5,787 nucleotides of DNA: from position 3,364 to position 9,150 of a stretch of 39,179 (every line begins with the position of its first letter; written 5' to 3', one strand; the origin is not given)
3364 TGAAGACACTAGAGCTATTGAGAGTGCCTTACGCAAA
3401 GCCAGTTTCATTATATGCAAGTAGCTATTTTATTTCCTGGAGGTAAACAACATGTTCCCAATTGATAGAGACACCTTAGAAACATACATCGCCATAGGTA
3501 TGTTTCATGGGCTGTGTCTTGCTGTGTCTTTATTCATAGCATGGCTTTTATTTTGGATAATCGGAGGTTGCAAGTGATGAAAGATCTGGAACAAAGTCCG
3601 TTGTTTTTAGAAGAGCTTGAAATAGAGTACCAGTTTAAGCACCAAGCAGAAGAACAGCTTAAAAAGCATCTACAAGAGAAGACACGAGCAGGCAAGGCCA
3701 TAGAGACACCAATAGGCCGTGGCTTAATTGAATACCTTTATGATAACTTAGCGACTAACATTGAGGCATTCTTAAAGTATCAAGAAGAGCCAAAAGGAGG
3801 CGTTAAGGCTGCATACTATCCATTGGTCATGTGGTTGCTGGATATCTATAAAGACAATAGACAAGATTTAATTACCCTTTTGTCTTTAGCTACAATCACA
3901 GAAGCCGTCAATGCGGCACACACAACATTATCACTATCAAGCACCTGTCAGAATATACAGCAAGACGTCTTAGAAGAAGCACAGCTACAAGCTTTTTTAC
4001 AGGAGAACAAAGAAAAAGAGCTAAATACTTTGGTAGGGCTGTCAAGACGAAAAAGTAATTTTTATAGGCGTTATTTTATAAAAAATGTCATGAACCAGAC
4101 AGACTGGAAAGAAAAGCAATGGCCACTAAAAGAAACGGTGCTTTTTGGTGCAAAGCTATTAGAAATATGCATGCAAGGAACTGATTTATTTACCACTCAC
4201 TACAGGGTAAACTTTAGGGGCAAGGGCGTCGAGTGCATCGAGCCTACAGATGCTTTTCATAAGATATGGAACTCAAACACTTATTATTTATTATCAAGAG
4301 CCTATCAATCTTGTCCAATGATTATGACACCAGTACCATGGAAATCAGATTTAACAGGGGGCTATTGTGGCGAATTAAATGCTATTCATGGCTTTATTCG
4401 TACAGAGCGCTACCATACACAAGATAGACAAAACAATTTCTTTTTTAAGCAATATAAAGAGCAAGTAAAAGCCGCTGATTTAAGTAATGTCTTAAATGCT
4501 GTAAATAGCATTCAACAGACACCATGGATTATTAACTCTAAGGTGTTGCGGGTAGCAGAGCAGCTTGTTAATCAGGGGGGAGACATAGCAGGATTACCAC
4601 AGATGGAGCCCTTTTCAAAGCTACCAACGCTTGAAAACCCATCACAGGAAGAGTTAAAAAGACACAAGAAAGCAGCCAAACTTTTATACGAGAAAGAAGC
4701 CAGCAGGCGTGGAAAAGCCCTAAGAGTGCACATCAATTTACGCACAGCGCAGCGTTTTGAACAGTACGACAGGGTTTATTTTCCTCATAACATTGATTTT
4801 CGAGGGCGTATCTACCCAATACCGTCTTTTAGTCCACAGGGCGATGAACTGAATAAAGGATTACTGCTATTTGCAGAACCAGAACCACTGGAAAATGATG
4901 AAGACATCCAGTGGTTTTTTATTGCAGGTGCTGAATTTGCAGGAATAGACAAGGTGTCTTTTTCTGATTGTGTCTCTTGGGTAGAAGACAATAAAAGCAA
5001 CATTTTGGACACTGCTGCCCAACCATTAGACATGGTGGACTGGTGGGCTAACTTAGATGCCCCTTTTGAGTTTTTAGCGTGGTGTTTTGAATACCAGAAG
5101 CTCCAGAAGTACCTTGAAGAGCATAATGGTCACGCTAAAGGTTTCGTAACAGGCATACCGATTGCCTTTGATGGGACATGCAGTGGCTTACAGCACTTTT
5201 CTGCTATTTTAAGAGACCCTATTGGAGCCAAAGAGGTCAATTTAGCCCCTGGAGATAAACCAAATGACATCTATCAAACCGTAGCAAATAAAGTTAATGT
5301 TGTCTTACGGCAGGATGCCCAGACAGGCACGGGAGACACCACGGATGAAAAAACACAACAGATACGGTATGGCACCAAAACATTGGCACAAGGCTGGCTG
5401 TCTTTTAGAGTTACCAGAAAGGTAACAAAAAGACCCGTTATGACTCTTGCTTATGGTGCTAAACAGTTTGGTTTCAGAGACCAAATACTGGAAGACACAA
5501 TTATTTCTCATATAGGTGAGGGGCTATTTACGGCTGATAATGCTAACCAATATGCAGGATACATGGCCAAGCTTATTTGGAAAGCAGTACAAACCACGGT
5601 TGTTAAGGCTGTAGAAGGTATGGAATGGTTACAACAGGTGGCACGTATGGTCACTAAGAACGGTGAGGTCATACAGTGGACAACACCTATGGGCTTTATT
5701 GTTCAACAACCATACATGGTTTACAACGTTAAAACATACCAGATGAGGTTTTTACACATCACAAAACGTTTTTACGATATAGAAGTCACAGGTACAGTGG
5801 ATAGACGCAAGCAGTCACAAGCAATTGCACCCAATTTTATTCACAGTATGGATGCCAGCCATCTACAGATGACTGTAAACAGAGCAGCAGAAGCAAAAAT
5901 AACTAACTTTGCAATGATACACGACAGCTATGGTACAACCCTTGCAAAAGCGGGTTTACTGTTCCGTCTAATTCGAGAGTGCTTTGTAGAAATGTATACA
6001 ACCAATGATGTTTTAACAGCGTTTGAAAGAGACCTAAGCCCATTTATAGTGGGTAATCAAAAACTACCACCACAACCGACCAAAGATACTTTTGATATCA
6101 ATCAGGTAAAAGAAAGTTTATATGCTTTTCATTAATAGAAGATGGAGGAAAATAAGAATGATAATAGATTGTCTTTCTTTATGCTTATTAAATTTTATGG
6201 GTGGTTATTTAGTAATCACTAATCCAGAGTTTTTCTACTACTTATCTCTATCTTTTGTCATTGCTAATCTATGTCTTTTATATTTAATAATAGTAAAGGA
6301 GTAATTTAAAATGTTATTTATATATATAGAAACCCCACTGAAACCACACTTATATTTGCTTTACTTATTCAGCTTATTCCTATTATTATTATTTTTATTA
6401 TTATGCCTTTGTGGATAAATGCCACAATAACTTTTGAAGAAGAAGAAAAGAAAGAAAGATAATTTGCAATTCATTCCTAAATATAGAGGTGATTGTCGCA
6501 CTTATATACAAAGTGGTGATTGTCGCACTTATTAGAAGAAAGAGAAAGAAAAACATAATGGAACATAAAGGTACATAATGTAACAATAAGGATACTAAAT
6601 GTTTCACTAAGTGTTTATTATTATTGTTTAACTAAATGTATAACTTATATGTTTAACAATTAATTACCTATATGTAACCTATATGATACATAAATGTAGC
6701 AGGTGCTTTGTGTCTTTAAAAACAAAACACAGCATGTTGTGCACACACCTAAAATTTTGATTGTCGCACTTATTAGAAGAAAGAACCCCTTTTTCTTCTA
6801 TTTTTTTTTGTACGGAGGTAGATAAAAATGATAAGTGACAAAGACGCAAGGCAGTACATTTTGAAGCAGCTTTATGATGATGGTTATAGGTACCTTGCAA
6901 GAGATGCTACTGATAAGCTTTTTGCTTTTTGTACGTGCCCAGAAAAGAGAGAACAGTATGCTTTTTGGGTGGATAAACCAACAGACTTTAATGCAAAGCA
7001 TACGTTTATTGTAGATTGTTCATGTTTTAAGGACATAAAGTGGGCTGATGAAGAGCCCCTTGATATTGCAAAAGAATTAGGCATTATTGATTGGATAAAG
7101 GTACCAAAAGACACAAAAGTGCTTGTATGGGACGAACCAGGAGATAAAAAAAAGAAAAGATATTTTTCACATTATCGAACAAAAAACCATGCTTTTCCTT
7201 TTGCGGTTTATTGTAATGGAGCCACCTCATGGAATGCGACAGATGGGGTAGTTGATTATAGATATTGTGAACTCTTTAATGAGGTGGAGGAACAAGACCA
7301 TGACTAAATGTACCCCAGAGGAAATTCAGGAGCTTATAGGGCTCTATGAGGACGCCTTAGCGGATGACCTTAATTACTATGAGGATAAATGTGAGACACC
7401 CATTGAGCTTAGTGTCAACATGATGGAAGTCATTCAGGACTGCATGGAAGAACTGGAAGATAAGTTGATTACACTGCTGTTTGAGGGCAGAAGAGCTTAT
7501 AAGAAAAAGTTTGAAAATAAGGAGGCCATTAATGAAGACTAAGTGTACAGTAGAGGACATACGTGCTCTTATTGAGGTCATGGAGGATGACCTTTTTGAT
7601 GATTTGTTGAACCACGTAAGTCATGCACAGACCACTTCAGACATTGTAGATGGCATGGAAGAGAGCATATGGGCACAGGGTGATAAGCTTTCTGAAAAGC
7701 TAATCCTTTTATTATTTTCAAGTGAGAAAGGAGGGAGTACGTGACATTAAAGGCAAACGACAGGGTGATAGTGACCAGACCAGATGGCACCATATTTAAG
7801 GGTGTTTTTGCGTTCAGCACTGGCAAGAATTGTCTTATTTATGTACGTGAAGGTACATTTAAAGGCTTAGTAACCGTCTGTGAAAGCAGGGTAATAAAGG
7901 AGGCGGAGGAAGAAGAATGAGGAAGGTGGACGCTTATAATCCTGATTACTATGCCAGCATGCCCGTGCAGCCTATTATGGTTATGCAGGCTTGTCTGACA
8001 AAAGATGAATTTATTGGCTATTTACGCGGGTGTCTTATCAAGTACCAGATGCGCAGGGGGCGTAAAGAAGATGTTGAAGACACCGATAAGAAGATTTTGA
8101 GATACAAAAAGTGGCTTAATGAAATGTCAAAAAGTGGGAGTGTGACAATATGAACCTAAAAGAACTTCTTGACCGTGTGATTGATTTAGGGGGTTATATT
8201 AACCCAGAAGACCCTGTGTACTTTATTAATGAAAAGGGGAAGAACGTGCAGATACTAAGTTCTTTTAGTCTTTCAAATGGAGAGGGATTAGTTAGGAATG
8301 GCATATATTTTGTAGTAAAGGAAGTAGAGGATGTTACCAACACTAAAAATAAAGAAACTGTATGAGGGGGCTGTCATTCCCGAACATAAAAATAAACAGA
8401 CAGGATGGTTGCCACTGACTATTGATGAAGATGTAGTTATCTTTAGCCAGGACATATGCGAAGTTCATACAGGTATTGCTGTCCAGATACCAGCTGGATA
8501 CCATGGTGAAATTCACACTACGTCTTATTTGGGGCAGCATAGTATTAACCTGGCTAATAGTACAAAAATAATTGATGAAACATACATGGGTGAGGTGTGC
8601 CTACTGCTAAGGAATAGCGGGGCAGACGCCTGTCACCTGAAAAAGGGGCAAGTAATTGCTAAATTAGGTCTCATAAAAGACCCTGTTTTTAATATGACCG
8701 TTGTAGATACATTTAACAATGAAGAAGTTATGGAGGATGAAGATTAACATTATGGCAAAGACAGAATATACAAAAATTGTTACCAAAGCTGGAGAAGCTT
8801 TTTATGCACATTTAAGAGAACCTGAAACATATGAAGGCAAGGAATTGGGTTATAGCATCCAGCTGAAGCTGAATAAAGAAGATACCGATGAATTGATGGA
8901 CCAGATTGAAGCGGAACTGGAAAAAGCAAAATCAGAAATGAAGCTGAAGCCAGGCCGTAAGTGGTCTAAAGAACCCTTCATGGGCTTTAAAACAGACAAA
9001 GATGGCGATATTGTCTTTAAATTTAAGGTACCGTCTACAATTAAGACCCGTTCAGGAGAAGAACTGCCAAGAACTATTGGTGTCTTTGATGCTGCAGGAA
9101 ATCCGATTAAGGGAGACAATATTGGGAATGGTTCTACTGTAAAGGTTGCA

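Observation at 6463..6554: Duplicated ~92-bp module with tandem phage-type promoters at two sites: candidate transcription-primed origins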

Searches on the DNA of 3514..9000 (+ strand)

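Call 7: search_dna_similar(query=window:3514-9000:+, collection=phages, mode=near, max_rows=20)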
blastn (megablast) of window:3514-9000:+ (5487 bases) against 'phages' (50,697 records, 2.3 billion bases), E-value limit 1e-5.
No match.

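Call 8: search_dna_similar(query=window:6300-6830:+, collection=phages, mode=distant, max_rows=30)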
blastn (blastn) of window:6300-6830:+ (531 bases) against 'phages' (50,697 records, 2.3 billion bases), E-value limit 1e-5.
No match.

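Call 59: search_rna_families(source=window, start=6300, end=6900, threshold=evalue, max_evalue=1)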
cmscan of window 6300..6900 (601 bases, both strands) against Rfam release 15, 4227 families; matches with E-value up to 1: 1.
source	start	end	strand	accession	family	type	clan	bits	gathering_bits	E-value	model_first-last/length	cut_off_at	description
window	6771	6807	+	RF04343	Plastid-psbA-2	Cis-reg;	CL00153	19.7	55.8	0.48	1-60/60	no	Plastid-psbA-2 3UTR RNA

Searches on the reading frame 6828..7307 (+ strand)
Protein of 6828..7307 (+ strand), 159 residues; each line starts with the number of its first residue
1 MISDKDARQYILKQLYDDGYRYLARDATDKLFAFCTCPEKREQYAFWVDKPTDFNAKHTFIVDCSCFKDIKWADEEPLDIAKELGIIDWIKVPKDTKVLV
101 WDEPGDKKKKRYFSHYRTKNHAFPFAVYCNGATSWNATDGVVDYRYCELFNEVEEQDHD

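Call 16: search_protein_families(library=phrogs, proteins=[window:6828-7307:+], max_evalue=0.001)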
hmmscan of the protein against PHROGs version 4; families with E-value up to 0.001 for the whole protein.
window:6828-7307:+ (159 aa): 3 families
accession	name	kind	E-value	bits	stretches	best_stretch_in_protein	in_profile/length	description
phrog_21026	-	unknown function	1.6e-34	120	1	1-151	2-143/147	-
phrog_22292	-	unknown function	0.00053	20.8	1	9-82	72-142/155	-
phrog_1972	-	unknown function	0.00059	20.5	1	19-72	45-97/160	-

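Call 51: search_protein_families(library=pfam, proteins=[window:6828-7307:+], max_evalue=0.01)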
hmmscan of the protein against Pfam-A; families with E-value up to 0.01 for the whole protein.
window:6828-7307:+ (159 aa): 0 families
